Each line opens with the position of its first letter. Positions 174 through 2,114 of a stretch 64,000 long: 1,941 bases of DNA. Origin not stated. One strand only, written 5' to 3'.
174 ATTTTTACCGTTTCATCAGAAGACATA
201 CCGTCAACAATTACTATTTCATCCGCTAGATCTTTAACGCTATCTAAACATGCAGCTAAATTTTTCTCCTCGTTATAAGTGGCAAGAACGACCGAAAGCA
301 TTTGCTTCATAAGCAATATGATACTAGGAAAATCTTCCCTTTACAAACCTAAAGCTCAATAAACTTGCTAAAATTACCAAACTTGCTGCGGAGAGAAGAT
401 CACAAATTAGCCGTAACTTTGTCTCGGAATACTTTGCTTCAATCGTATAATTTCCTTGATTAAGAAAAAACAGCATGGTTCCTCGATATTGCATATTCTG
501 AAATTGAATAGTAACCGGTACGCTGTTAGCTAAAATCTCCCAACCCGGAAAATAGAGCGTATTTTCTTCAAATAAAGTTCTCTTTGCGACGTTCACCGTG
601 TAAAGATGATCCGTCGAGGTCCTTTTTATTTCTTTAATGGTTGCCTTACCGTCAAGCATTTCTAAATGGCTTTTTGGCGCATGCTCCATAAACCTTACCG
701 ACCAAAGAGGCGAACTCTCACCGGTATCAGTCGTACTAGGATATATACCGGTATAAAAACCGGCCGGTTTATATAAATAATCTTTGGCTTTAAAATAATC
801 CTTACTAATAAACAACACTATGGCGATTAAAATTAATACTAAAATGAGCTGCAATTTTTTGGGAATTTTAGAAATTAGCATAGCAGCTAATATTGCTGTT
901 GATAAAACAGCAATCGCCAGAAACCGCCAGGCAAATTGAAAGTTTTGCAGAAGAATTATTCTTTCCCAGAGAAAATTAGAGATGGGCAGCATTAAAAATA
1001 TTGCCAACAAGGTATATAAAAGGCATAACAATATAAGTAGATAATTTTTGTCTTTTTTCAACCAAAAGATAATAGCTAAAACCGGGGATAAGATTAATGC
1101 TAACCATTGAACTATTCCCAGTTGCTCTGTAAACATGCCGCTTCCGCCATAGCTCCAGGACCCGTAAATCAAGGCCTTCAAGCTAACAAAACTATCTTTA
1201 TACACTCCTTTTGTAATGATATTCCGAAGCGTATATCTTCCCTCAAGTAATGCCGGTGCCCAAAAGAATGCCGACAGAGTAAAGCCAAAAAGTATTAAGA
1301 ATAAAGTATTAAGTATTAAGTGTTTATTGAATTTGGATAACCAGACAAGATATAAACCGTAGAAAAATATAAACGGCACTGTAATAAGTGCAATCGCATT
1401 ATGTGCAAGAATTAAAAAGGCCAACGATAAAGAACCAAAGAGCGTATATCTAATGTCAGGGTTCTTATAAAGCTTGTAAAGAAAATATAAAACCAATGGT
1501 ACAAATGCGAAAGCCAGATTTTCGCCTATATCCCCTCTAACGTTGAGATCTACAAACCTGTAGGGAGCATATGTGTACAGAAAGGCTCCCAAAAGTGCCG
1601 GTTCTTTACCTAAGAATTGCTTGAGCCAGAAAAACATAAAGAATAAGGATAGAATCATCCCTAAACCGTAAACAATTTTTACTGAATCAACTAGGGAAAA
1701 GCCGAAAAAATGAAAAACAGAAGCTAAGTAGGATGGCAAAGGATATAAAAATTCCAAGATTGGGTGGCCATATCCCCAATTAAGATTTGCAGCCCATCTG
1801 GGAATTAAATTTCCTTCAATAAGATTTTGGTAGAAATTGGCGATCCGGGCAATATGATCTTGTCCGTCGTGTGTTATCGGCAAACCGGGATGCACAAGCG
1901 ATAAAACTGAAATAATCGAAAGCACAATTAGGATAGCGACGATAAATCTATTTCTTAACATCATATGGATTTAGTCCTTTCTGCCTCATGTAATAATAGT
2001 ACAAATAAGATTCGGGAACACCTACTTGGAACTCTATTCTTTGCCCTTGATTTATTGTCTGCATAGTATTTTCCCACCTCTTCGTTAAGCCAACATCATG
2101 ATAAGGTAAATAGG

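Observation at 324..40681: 40-kb co-directional supercluster of at least 17 GT-C membrane glycosyltransferases plus 10 GT2 genes, a GT4, a flippase and a methyltransferase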

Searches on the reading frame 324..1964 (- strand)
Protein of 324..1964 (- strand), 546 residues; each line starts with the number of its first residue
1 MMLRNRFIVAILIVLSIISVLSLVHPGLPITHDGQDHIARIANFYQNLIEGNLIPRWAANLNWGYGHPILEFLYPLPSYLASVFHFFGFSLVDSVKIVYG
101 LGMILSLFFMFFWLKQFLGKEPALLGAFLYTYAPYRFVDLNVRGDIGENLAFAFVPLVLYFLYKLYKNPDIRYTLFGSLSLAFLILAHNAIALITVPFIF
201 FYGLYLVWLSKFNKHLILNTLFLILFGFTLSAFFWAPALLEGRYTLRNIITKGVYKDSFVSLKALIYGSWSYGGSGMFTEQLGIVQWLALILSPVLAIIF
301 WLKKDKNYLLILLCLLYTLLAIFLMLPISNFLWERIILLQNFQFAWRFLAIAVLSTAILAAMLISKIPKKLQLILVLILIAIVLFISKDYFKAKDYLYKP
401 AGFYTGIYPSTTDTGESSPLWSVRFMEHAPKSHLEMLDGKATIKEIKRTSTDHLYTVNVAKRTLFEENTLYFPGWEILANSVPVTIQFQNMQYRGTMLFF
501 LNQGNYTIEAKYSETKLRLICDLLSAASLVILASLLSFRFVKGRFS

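Call 4: search_protein_families(library=pfam, proteins=[window:324-1964:-], max_evalue=0.01)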
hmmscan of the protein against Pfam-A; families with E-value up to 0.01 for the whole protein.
window:324-1964:- (546 aa): 2 families
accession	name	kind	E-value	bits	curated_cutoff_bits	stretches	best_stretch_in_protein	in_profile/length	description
PF10131.15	PTPS_related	-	1.8e-10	40.4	26.4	1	74-387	5-303/621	6-pyruvoyl-tetrahydropterin synthase related domain; membrane protein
PF13231.12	PMT_2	-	1.7e-05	25.5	26.1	1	75-226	4-154/160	Dolichyl-phosphate-mannose-protein mannosyltransferase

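Call 16: find_encoding_contigs(protein=window:324-1964:-, flank=10000, max_places=4)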
Protein window:324-1964:- (546 aa): 22 contigs read that carry it; 4 places shown.
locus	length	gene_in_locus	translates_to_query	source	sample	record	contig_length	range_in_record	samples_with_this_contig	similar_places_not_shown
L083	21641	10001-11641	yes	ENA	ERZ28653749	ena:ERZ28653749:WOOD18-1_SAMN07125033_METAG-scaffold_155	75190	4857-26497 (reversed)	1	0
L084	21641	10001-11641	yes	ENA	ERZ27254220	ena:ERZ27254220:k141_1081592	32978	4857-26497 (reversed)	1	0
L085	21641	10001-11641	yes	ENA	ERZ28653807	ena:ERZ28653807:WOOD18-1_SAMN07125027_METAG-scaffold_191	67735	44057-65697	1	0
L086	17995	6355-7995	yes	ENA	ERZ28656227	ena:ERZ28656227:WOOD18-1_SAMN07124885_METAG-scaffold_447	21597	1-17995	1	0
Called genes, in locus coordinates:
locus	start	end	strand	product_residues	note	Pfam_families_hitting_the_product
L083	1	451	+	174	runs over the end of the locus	-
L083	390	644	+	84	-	-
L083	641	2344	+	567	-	PF13231:PMT_2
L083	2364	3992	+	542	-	PF02366:PMT, PF13231:PMT_2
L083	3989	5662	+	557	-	PF13231:PMT_2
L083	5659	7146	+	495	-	-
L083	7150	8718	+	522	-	PF13231:PMT_2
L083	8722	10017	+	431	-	PF13231:PMT_2 (weak)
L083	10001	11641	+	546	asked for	PF13231:PMT_2 (weak), PF10131:PTPS_related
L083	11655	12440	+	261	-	PF00535:Glycos_transf_2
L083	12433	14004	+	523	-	PF13231:PMT_2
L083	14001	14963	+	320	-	PF01073:3Beta_HSD, PF01370:Epimerase, PF02719:Polysacc_synt_2, PF04321:RmlD_sub_bind, PF05368:NmrA (weak), PF07993:NAD_binding_4 (weak), PF13460:NAD_binding_10, PF16363:GDP_Man_Dehyd, +1 more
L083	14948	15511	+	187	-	-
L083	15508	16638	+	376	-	PF26314:MptA_B_family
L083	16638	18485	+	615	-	-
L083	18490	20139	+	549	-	PF10131:PTPS_related, PF13231:PMT_2 (weak), PF09586:YfhO (weak)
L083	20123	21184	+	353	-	PF13439:Glyco_transf_4, PF13579:Glyco_trans_4_4 (weak), PF00534:Glycos_transf_1, PF13692:Glyco_trans_1_4, PF13524:Glyco_trans_1_2 (weak), PF20706:GT4-conflict (weak)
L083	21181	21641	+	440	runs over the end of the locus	PF01943:Polysacc_synt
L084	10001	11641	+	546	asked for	PF13231:PMT_2 (weak), PF10131:PTPS_related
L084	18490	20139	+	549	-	PF10131:PTPS_related, PF13231:PMT_2 (weak), PF09586:YfhO (weak)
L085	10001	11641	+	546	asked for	PF13231:PMT_2 (weak), PF10131:PTPS_related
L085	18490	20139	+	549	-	PF10131:PTPS_related, PF13231:PMT_2 (weak), PF09586:YfhO (weak)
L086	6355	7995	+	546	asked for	PF13231:PMT_2 (weak), PF10131:PTPS_related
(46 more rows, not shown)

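Call 30: find_related_loci(query=L083:20123-21184:+, collection=metagenome_contigs, flank=10000)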
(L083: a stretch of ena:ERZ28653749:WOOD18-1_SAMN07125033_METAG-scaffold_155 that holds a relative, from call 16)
Query L083:20123-21184:+ (353 aa) in metagenome_contigs; peptide patterns used: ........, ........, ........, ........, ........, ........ (x = any residue, [..] = any of these).
600 stretches matched a pattern (row limit reached: there are more); 574 encode a relative of the query (tblastn E <= 1e-3); the best 80 are kept; 80 distinct loci.
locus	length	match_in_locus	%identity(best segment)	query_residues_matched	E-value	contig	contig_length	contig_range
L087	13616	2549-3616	64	1-351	2e-160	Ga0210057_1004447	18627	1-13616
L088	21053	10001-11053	64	1-353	8e-158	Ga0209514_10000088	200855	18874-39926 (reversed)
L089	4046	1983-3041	62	1-353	3e-156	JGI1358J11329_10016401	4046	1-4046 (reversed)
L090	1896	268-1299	52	1-349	1e-124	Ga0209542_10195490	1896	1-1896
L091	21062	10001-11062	49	1-351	3e-110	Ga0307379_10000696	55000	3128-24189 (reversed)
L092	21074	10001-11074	61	1-349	2e-151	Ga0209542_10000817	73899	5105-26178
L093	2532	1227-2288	46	1-349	3e-106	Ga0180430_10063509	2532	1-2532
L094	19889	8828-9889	44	1-352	3e-98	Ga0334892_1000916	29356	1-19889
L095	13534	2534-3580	44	1-352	1e-95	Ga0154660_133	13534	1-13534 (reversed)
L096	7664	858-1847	43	1-351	1e-88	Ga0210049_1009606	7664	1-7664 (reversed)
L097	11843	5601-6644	41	1-348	1e-88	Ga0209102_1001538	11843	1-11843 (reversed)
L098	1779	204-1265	43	2-349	4e-87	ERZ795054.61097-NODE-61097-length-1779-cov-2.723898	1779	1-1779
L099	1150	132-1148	43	1-344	1e-86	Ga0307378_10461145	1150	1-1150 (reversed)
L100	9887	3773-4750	39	1-353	1e-78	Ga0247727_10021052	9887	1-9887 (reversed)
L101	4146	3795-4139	83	1-115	2e-62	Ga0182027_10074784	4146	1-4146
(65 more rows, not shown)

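Call 36: search_protein_families(library=pfam, proteins=[L088:11132-12448:+, L088:12551-13285:+, L088:13399-14175:+, L088:14157-15113:+, L088:15120-16622:+, L088:16672-17538:+, L088:17539-18627:+, L088:18629-19408:+, L088:19418-20359:-, L088:20420-21052:+], max_evalue=0.0001)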
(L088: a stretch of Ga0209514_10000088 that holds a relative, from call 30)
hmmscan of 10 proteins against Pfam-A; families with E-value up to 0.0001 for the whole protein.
L088:11132-12448:+ (438 aa): 2 families
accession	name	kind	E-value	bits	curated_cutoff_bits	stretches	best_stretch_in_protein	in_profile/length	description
PF13440.11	Polysacc_synt_3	-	1.7e-11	44.3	23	1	42-340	2-291/293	Polysaccharide biosynthesis protein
PF01943.22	Polysacc_synt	-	3.3e-08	33.7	28.2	1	19-290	3-271/274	Polysaccharide biosynthesis protein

L088:12551-13285:+ (244 aa): 2 families
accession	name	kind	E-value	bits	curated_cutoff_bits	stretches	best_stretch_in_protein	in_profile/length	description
PF00535.33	Glycos_transf_2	-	1.8e-18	67.5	23.3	1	8-172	1-166/168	Glycosyl transferase family 2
PF10111.15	Glyco_tranf_2_2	-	5.1e-08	33.2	27.3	1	8-109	1-104/276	Glycosyltransferase like family 2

L088:13399-14175:+ (258 aa): 2 families
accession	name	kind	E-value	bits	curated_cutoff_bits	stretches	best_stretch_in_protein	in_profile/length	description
PF00483.29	NTP_transferase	-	1.3e-21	77.8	21.2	1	2-220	1-212/245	Nucleotidyl transferase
PF12804.13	NTP_transf_3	-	2.4e-05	25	27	1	4-56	2-49/160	MobA-like NTP transferase domain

L088:14157-15113:+ (318 aa): 7 families
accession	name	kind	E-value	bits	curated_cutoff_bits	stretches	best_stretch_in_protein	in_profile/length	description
PF01370.27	Epimerase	-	2.4e-56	191.3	20.9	1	11-246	1-238/240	NAD dependent epimerase/dehydratase family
PF16363.11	GDP_Man_Dehyd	-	4.4e-53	181.3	27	1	12-301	1-323/332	GDP-mannose 4,6 dehydratase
PF02719.21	Polysacc_synt_2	-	3.8e-23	82.5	20.2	1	11-271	1-252/293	Polysaccharide biosynthesis protein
PF01073.25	3Beta_HSD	-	3.6e-18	66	22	1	12-239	1-234/280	3-beta hydroxysteroid dehydrogenase/isomerase family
PF04321.23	RmlD_sub_bind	-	1.8e-13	50.7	27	1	10-236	2-199/287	RmlD substrate binding domain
PF07993.18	NAD_binding_4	-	1.6e-11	44.3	20.1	1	81-211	91-239/258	Male sterility protein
PF00106.31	adh_short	-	4.3e-07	30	26.6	1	9-81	1-75/195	short chain dehydrogenase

L088:15120-16622:+ (500 aa): 1 family
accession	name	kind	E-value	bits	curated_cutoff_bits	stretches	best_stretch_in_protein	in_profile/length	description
PF14010.12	PEPcase_2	-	6.2e-128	427.9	25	1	5-500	1-493/493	Phosphoenolpyruvate carboxylase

L088:16672-17538:+ (288 aa): 1 family
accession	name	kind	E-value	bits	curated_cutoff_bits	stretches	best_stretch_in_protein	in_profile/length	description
PF00923.25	TAL_FSA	-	7.7e-48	163.7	27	1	12-287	1-282/285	Transaldolase/Fructose-6-phosphate aldolase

L088:17539-18627:+ (362 aa): 2 families
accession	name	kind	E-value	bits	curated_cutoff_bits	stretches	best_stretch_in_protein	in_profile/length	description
PF01761.26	DHQ_synthase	-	5.9e-37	126.3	24.2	1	57-167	3-113/115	3-dehydroquinate synthase N-terminal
PF24621.2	DHQS_C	-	6e-29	101.3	27.6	1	170-319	1-143/144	3-dehydroquinate synthase C-terminal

L088:18629-19408:+ (259 aa): 1 family
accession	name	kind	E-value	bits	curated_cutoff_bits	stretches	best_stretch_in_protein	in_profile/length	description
PF03328.21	HpcH_HpaI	-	2e-05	24.4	25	1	68-174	80-184/221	HpcH/HpaI aldolase/citrate lyase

L088:19418-20359:- (313 aa): 0 families

L088:20420-21052:+ (211 aa): 1 family
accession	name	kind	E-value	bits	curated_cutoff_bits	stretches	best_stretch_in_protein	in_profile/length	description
PF02776.23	TPP_enzyme_N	-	2.2e-34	118.2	26.8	1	16-129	2-108/119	Thiamine pyrophosphate enzyme, N-terminal TPP binding domain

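Call 75: search_protein_families(library=pfam, proteins=[L083:16638-18485:+], max_evalue=0.01)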
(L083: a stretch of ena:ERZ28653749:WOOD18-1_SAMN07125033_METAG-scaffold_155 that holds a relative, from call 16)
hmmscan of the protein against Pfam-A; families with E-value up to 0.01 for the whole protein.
L083:16638-18485:+ (615 aa): 0 families

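Call 79: find_homologous_proteins(query=L083:20123-21184:+, max_evalue=1e-50)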
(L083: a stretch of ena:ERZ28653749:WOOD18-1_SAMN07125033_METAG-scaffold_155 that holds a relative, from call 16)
Query L083:20123-21184:+ (353 aa): 2916 proteins with E <= 1e-50 among 8000 candidates; the best 120 are listed.
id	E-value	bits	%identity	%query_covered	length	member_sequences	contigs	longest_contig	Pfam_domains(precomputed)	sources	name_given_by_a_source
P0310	4.0e-233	791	100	100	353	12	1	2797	PF00534.27,PF13579.13,PF13524.13,PF13439.13,PF20706.4,PF13692.13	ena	-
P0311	1.7e-189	647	81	100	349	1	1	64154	PF00534.27,PF13579.13,PF13524.13,PF13439.13,PF20706.4,PF13692.13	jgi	-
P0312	5.4e-187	639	78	100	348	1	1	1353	PF00534.27,PF13579.13,PF13524.13,PF13439.13,PF20706.4,PF13692.13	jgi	jgi:glycosyltransferase involved in cell wall biosynthesis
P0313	1.5e-185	634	79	100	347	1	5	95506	PF00534.27,PF13579.13,PF13524.13,PF13439.13,PF20706.4,PF13692.13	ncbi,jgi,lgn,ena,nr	ncbi:MAG TPA: glycosyltransferase family 1 protein [Patescibacteria group bacterium]|jgi:glycosyltra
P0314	3.4e-185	633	77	100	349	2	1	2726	PF00534.27,PF13579.13,PF13524.13,PF13439.13,PF20706.4,PF13692.13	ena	-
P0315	4.8e-185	633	78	99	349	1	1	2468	PF00534.27,PF13524.13,PF13439.13,PF20706.4,PF13692.13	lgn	-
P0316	1.5e-183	628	77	99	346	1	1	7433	PF00534.27,PF13579.13,PF13524.13,PF13439.13,PF20706.4,PF13692.13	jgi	-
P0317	1.7e-183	627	77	99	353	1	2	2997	PF00534.27,PF13524.13,PF13439.13,PF20706.4,PF13692.13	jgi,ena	jgi:glycosyltransferase involved in cell wall biosynthesis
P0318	2.4e-183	627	77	100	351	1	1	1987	PF00534.27,PF13579.13,PF13524.13,PF13439.13,PF20706.4,PF13692.13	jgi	jgi:glycosyltransferase involved in cell wall biosynthesis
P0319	5.5e-183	626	77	100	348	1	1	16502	PF00534.27,PF13524.13,PF13439.13,PF20706.4,PF13692.13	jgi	jgi:glycosyltransferase involved in cell wall biosynthesis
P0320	1.3e-182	625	78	100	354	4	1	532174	PF00534.27,PF13579.13,PF13524.13,PF13439.13,PF20706.4,PF13692.13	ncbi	ncbi:MAG: glycosyltransferase family 1 protein [Candidatus Levyibacteriota bacterium]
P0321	1.4e-182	624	77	99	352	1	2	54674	PF00534.27,PF13579.13,PF13524.13,PF13439.13,PF20706.4,PF13692.13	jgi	jgi:glycosyltransferase involved in cell wall biosynthesis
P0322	1.3e-181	621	78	100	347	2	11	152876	PF00534.27,PF13579.13,PF13524.13,PF13439.13,PF20706.4,PF13692.13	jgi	jgi:glycosyltransferase involved in cell wall biosynthesis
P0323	2.0e-181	621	76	100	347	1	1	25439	PF00534.27,PF13579.13,PF13524.13,PF13439.13,PF20706.4,PF13692.13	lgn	-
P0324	5.9e-181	619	77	99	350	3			PF00534.27,PF13579.13,PF13524.13,PF13439.13,PF20706.4,PF13692.13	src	-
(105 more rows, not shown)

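Call 80: find_encoding_contigs(protein=P0310, flank=10000, max_places=5)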
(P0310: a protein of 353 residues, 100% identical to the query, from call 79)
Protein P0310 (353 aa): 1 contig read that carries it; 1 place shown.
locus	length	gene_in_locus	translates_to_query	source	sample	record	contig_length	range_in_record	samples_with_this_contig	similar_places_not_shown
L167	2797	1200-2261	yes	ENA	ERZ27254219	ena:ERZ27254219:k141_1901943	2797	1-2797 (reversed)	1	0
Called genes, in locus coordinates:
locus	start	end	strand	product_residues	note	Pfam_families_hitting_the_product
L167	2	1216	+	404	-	?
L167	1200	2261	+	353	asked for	PF13439:Glyco_transf_4, PF13579:Glyco_trans_4_4 (weak), PF00534:Glycos_transf_1, PF13692:Glyco_trans_1_4, PF13524:Glyco_trans_1_2 (weak), PF20706:GT4-conflict (weak)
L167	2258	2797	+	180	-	?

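Call 81: list_cluster_members(proteins=[L083:20123-21184:+])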
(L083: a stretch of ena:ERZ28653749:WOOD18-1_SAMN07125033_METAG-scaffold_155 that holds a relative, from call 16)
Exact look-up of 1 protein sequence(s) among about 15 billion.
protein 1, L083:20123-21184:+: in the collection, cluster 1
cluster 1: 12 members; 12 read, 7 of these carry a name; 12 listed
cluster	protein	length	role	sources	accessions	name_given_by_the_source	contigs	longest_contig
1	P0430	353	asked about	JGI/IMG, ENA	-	glycosyltransferase involved in cell wall biosynthesis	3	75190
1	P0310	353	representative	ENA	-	-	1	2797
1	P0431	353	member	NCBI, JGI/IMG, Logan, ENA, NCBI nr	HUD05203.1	MAG TPA: glycosyltransferase family 1 protein [Patescibacteria group bacterium] | glycosyltransferase involved in cell wall biosynthesis | glycosyltransferase family 1 protein [Patescibacteria group bacterium]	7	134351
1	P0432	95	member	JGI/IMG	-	glycosyltransferase involved in cell wall biosynthesis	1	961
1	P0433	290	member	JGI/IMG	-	glycosyltransferase involved in cell wall biosynthesis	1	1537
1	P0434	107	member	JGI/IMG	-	glycosyltransferase involved in cell wall biosynthesis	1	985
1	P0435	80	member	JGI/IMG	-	glycosyltransferase involved in cell wall biosynthesis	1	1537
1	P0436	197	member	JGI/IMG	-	glycosyltransferase involved in cell wall biosynthesis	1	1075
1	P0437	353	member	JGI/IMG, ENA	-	-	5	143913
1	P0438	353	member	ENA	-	-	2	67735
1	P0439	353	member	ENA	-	-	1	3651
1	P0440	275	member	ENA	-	-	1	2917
